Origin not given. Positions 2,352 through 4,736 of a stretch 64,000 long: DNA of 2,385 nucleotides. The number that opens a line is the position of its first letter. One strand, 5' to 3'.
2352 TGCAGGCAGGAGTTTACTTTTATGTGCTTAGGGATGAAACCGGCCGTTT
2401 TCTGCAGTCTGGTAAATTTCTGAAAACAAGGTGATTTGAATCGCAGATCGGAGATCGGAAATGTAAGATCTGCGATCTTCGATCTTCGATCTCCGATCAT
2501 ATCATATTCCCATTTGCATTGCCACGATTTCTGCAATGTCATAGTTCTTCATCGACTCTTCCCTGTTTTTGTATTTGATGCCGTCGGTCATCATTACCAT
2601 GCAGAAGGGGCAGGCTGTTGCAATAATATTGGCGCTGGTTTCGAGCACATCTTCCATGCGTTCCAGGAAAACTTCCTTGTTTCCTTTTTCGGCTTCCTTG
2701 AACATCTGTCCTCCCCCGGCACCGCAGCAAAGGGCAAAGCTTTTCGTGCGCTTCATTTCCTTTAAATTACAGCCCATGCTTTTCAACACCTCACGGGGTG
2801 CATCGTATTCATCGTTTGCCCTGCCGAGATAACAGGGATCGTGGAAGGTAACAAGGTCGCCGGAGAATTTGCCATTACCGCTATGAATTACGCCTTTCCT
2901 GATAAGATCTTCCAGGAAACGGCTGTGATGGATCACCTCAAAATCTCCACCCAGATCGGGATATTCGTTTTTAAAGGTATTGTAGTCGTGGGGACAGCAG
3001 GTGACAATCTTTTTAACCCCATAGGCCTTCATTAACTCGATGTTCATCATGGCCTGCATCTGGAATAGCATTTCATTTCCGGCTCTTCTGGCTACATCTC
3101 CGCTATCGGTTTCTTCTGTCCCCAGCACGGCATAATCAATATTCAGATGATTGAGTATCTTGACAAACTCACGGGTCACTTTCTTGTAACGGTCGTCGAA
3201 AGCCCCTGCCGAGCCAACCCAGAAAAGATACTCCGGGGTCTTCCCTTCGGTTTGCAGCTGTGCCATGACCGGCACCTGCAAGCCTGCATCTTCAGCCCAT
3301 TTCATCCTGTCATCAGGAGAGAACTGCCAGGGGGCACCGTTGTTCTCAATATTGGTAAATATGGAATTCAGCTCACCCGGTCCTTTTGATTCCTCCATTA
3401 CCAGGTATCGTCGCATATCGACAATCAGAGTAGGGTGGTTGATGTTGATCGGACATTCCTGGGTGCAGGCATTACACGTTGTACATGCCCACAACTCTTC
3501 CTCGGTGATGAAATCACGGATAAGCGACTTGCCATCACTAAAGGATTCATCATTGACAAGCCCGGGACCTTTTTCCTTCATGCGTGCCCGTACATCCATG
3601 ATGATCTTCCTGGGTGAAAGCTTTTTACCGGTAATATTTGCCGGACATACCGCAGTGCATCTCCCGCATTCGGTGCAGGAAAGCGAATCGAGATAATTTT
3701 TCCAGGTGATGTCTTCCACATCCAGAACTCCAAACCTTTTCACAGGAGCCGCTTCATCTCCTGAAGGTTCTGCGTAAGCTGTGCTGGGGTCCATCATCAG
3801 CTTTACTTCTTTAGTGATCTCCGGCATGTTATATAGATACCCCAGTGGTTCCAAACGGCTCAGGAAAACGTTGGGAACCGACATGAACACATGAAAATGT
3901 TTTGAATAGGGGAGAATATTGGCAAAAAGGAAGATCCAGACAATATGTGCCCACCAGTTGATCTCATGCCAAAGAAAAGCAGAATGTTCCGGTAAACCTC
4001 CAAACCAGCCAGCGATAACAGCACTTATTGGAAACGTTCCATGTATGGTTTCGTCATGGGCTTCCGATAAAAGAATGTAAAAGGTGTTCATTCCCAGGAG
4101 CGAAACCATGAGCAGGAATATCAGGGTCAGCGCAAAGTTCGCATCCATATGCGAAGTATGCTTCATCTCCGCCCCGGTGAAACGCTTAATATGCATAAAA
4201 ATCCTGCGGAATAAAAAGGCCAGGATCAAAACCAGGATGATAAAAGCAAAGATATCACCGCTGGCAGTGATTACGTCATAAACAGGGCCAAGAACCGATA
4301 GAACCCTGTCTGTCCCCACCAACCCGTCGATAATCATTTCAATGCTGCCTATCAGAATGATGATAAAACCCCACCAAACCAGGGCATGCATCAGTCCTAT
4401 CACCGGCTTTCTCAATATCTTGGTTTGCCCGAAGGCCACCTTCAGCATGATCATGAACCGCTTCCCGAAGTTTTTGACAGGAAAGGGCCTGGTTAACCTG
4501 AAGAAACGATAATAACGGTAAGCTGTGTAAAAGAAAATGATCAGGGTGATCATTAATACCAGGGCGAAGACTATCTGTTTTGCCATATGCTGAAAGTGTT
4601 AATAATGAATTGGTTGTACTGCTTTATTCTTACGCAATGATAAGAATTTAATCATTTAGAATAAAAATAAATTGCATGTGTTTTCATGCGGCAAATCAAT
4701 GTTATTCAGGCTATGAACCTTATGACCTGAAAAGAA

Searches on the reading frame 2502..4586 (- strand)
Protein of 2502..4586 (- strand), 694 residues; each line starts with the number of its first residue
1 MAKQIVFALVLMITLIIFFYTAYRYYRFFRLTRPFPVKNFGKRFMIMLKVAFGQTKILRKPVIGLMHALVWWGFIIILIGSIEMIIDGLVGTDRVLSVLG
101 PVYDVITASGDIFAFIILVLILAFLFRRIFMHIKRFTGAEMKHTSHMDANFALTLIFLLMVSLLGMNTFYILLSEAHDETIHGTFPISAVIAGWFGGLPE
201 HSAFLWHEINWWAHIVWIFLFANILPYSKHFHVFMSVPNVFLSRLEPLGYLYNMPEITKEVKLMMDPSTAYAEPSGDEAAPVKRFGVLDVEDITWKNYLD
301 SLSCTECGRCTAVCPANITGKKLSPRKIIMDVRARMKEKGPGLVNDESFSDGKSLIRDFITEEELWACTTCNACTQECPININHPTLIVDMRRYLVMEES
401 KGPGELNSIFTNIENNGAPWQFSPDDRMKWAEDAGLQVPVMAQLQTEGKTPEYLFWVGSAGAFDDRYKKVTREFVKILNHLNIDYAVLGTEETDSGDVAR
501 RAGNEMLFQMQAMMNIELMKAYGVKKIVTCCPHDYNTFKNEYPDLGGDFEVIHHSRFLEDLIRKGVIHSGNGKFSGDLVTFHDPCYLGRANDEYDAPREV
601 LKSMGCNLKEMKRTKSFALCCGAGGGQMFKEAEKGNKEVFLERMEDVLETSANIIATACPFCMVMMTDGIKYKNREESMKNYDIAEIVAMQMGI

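Call 26: find_encoding_contigs(protein=window:2502-4586:-, flank=10000, max_places=2)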
Protein window:2502-4586:- (694 aa): 2 contigs read that carry it; 1 place shown.
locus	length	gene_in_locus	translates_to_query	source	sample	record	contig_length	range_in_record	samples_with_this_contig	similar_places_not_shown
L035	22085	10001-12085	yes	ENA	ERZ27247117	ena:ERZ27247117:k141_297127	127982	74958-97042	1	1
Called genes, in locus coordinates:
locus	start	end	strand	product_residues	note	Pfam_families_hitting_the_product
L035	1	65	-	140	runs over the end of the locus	PF00436:SSB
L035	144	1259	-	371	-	PF00730:HhH-GPD, PF00633:HHH (weak), PF14815:NUDIX_4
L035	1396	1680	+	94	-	PF00216:Bac_DNA_binding, PF18291:HU-HIG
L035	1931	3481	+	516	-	PF10150:RNase_E_G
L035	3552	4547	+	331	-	PF00579:tRNA-synt_1b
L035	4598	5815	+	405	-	PF13167:GTP-bdg_N, PF16360:GTP-bdg_M, PF01926:MMR_HSR1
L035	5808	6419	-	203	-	-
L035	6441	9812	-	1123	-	PF02310:B12-binding, PF03308:MeaB, PF01642:MM_CoA_mutase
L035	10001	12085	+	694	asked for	PF12838:Fer4_7 (faint), PF12797:Fer4_2 (faint), PF13183:Fer4_8, PF13187:Fer4_9, PF13237:Fer4_10, PF13484:Fer4_16 (faint), PF02754:CCG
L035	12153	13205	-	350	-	PF18962:Por_Secre_tail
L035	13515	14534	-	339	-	PF00092:VWA, PF13519:VWA_2 (weak)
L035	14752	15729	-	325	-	PF01012:ETF, PF00766:ETF_alpha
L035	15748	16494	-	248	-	PF01012:ETF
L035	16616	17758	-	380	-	PF02771:Acyl-CoA_dh_N, PF02770:Acyl-CoA_dh_M, PF00441:Acyl-CoA_dh_1, PF08028:Acyl-CoA_dh_2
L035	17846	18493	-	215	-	PF01965:DJ-1_PfpI (weak)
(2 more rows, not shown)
